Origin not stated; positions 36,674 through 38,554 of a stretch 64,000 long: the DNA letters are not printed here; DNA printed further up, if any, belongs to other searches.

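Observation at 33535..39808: Cytochrome - TPR - beta-barrel - cytochrome cluster resembling a porin-cytochrome electron conduit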

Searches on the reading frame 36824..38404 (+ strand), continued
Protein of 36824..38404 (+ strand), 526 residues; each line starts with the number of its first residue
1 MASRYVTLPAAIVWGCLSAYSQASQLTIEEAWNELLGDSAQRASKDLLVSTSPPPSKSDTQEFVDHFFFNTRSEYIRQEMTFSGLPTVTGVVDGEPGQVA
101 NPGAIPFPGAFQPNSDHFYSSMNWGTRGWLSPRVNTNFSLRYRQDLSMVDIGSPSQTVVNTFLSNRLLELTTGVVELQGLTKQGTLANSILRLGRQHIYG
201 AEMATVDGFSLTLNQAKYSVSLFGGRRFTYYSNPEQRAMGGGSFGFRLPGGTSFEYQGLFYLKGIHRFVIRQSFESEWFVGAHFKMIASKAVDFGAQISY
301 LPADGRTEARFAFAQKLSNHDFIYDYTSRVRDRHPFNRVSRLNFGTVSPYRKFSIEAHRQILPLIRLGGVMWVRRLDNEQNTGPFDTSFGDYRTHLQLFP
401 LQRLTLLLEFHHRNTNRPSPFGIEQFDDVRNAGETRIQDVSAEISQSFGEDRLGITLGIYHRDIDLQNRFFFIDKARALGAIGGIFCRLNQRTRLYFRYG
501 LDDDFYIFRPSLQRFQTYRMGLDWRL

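Call 62: search_protein_representatives(alignment_id=A1)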
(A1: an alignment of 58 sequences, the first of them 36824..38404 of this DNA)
Query: 58 sequences, 544 profile positions. Proteins with E-value up to 0.001 (for the whole library): 243; up to 1e-10: 160; up to 1e-30: 68. The best 150 are listed.
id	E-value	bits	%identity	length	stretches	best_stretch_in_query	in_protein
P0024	4.1e-263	890.2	-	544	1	11-544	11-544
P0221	3.8e-242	821.0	-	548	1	11-544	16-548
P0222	8.5e-208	707.6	-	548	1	22-544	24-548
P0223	1.0e-207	707.3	-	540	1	14-544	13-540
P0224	4.5e-177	606.2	-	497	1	60-544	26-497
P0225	2.5e-167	574.0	-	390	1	46-419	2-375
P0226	9.4e-166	568.8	-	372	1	168-544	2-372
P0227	4.5e-157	540.2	-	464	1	38-441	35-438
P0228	6.8e-142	490.1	-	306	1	240-544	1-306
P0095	2.6e-139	481.5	-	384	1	213-544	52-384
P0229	3.0e-137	474.7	-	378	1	40-380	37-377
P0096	2.1e-117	409.2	-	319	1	15-303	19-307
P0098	8.4e-116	403.9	-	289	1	18-289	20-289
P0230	9.3e-111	387.3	-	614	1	91-544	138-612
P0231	6.3e-107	374.7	-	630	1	91-544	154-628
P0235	1.4e-98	347.1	-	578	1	28-542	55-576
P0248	1.4e-63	231.6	-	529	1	27-543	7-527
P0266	3.4e-39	151.1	-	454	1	135-532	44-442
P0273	4.9e-35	137.4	-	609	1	114-542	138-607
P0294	1.5e-24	102.8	-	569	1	121-535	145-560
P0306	1.7e-21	92.7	-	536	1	134-536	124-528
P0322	4.7e-18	81.3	-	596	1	144-544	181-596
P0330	4.8e-17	78.0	-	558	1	157-542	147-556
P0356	2.9e-12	62.2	-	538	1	151-538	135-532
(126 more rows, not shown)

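Call 63: search_protein_families(library=pfam, proteins=[P0230, P0235, P0248, P0266, P0273, P0294, P0306, P0322, P0330, P0356], max_evalue=0.1)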
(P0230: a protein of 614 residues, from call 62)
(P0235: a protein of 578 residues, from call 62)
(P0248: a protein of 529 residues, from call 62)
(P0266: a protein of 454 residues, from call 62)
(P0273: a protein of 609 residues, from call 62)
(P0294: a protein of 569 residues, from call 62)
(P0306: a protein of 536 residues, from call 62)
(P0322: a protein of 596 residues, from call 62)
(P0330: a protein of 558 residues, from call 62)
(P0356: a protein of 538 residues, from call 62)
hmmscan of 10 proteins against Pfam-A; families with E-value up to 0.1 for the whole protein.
P0230 (614 aa): 1 family
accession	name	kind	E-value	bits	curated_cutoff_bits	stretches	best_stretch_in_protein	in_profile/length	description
PF13505.12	OMP_b-brl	-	0.013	16.1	28.7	1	450-612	21-175/175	Outer membrane protein beta-barrel domain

P0235 (578 aa): 0 families

P0248 (529 aa): 0 families

P0266 (454 aa): 1 family
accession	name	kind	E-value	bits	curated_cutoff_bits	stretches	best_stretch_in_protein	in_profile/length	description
PF13505.12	OMP_b-brl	-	0.0045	17.6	28.7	0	362-439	81-161/175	Outer membrane protein beta-barrel domain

P0273 (609 aa): 0 families

P0294 (569 aa): 0 families

P0306 (536 aa): 0 families

P0322 (596 aa): 0 families

P0330 (558 aa): 0 families

P0356 (538 aa): 0 families

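Call 70: find_encoding_contigs(protein=P0230, flank=8000, max_places=2)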
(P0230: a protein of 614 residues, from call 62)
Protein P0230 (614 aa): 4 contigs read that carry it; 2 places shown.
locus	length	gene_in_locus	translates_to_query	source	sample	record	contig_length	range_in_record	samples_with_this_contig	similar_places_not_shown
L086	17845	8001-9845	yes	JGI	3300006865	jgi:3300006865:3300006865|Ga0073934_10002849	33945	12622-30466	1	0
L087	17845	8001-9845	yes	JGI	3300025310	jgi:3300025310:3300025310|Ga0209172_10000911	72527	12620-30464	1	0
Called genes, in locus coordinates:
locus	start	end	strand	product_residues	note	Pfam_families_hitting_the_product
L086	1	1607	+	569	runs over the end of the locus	PF17963:Big_9 (faint), PF04151:PPC, PF00630:Filamin (faint), PF00028:Cadherin (faint), PF05345:He_PIG (weak), PF00404:Dockerin_1 (faint)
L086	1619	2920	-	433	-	PF03663:Glyco_hydro_76 (faint), PF07470:Glyco_hydro_88 (faint), PF07944:Beta-AFase-like_GH127_cat (faint), PF05147:LANC_like, PF06662:C5-epim_C (faint)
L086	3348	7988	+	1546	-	PF14522:Cytochrome_C7 (faint), PF14537:Cytochrom_c3_2 (faint), PF22113:Mtrc-MtrF_II-IV_dom (faint), PF08309:LVIVD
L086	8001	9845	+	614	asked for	-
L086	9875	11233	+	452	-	PF14522:Cytochrome_C7, PF14537:Cytochrom_c3_2 (faint), PF22113:Mtrc-MtrF_II-IV_dom, PF14522:Cytochrome_C7 (weak), PF22113:Mtrc-MtrF_II-IV_dom (weak)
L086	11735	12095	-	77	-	-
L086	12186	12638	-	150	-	-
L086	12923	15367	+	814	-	PF00027:cNMP_binding, PF13237:Fer4_10 (faint), PF13484:Fer4_16 (faint), PF13187:Fer4_9 (weak), PF13247:Fer4_11 (weak), PF12837:Fer4_6 (weak), PF00037:Fer4 (weak), PF12838:Fer4_7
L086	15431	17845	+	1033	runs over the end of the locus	PF00498:FHA, PF16697:Yop-YscD_cpl (weak), PF14537:Cytochrom_c3_2 (faint), PF00037:Fer4 (weak), PF07992:Pyr_redox_2, PF13738:Pyr_redox_3, PF13240:Zn_Ribbon_1 (weak), PF13738:Pyr_redox_3, +1 more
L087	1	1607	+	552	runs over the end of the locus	PF17963:Big_9 (faint), PF04151:PPC, PF00028:Cadherin (faint), PF00630:Filamin (faint), PF05345:He_PIG (weak), PF00404:Dockerin_1 (faint)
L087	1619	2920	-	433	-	PF03663:Glyco_hydro_76 (faint), PF07470:Glyco_hydro_88 (faint), PF07944:Beta-AFase-like_GH127_cat (faint), PF05147:LANC_like, PF06662:C5-epim_C (faint)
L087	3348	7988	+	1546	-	PF14522:Cytochrome_C7 (faint), PF14537:Cytochrom_c3_2 (faint), PF22113:Mtrc-MtrF_II-IV_dom (faint), PF08309:LVIVD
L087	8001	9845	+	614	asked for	-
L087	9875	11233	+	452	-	PF14522:Cytochrome_C7, PF14537:Cytochrom_c3_2 (faint), PF22113:Mtrc-MtrF_II-IV_dom, PF14522:Cytochrome_C7 (weak), PF22113:Mtrc-MtrF_II-IV_dom (weak)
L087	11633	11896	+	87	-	-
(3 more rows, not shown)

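Call 71: find_encoding_contigs(protein=P0266, flank=7000, max_places=1)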
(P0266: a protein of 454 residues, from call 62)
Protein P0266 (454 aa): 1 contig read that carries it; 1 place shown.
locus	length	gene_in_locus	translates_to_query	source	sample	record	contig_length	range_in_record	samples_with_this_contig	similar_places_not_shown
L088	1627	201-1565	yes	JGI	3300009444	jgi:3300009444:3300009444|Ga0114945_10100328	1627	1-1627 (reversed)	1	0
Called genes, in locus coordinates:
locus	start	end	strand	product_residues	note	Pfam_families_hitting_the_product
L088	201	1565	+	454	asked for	-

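Call 72: find_encoding_contigs(protein=P0294, flank=7000, max_places=1)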
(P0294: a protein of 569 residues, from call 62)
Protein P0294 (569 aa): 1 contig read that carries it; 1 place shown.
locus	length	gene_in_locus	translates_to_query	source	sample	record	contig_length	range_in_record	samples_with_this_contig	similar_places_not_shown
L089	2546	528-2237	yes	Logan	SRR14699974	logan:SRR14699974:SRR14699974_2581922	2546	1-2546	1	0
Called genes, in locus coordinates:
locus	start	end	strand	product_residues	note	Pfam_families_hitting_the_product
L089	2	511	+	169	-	?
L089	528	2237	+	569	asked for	-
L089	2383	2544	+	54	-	?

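Call 73: find_encoding_contigs(protein=P0322, flank=7000, max_places=1)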
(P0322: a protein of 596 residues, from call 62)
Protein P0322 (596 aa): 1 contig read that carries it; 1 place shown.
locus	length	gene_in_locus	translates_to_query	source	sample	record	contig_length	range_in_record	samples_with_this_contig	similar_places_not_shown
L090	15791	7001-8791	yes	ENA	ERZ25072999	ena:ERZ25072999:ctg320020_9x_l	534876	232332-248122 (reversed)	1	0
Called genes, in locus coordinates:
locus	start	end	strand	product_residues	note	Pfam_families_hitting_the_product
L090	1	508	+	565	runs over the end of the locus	PF05157:MshEN, PF00437:T2SSE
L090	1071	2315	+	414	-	PF28597:T2SSF_N, PF00482:T2SSF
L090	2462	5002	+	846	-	PF08206:OB_RNB, PF17876:CSD2 (faint), PF00773:RNB, PF00575:S1 (weak)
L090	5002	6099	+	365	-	PF07719:TPR_2 (faint), PF13432:TPR_16 (weak)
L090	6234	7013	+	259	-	PF14522:Cytochrome_C7 (weak)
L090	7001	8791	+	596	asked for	-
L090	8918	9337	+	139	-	PF20586:DUF6788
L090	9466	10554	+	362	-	PF01609:DDE_Tnp_1 (weak)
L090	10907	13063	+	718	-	-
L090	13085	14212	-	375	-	PF01300:Sua5_yciO_yrdC, PF01451:LMWPc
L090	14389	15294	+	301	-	PF00294:PfkB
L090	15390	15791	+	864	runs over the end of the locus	PF01411:tRNA-synt_2c, PF07973:tRNA_SAD, PF02272:DHHA1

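Call 83: search_solved_structures(query=A1, max_evalue=10)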
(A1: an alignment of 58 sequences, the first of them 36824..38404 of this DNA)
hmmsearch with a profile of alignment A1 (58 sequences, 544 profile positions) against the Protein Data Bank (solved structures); distinct sequences matched with E-value up to 10: 2.
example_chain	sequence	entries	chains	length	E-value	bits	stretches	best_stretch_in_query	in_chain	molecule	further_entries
7ml9_A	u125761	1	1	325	0.36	12.4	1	262-355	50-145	Insecticidal protein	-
7x80_A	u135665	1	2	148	1.8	10.1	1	174-233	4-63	PloI4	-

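Call 86: search_solved_structures(query=A4, max_evalue=1)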
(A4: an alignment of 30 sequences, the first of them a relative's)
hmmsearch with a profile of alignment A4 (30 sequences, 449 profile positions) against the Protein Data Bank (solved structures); distinct sequences matched with E-value up to 1: 29.
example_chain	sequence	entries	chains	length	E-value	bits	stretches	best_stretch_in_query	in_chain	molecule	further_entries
8k9e_A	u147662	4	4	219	1.4e-07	33.9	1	42-94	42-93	Cytochrome c7-like domain-containing protein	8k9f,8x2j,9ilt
6btm_A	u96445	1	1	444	6.5e-07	31.7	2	157-282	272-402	Alternative Complex III subunit A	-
6f0k_A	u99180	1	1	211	2.8e-06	29.6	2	51-99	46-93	Cytochrome c family protein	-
3ouq_A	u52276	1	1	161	6.1e-06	28.5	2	47-110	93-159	Cytochrome c family protein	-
6lod_A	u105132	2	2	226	3.8e-05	25.9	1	52-126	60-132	MULTIHEME_CYTC domain-containing protein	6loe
1z1n_X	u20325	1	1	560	0.00014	24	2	135-190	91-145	sixteen heme cytochrome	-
28pb_A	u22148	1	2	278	0.00015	23.9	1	146-258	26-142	Cytochrome c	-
9m8m_C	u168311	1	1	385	0.0012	21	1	191-258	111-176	Photosynthetic reaction center cytochrome c subunit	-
3h4n_A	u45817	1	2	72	0.013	17.6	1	150-191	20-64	Cytochrome c7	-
1sp3_A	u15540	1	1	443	0.019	17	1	190-284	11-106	cytochrome c, putative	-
7xxf_C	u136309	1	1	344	0.021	16.9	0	198-258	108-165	Photosynthetic reaction center cytochrome c subunit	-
9wqv_C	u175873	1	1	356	0.022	16.8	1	193-261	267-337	Photosynthetic reaction center cytochrome c subunit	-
4lmh_A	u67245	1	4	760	0.053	15.5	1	85-207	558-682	Extracellular iron oxide respiratory system surface decaheme cytochrome c component OmcA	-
1vrn_C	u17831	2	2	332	0.077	15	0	294-344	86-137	Photosynthetic reaction center cytochrome c subunit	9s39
7o0u_C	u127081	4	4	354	0.098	14.6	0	198-258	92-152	MULTIHEME_CYTC domain-containing protein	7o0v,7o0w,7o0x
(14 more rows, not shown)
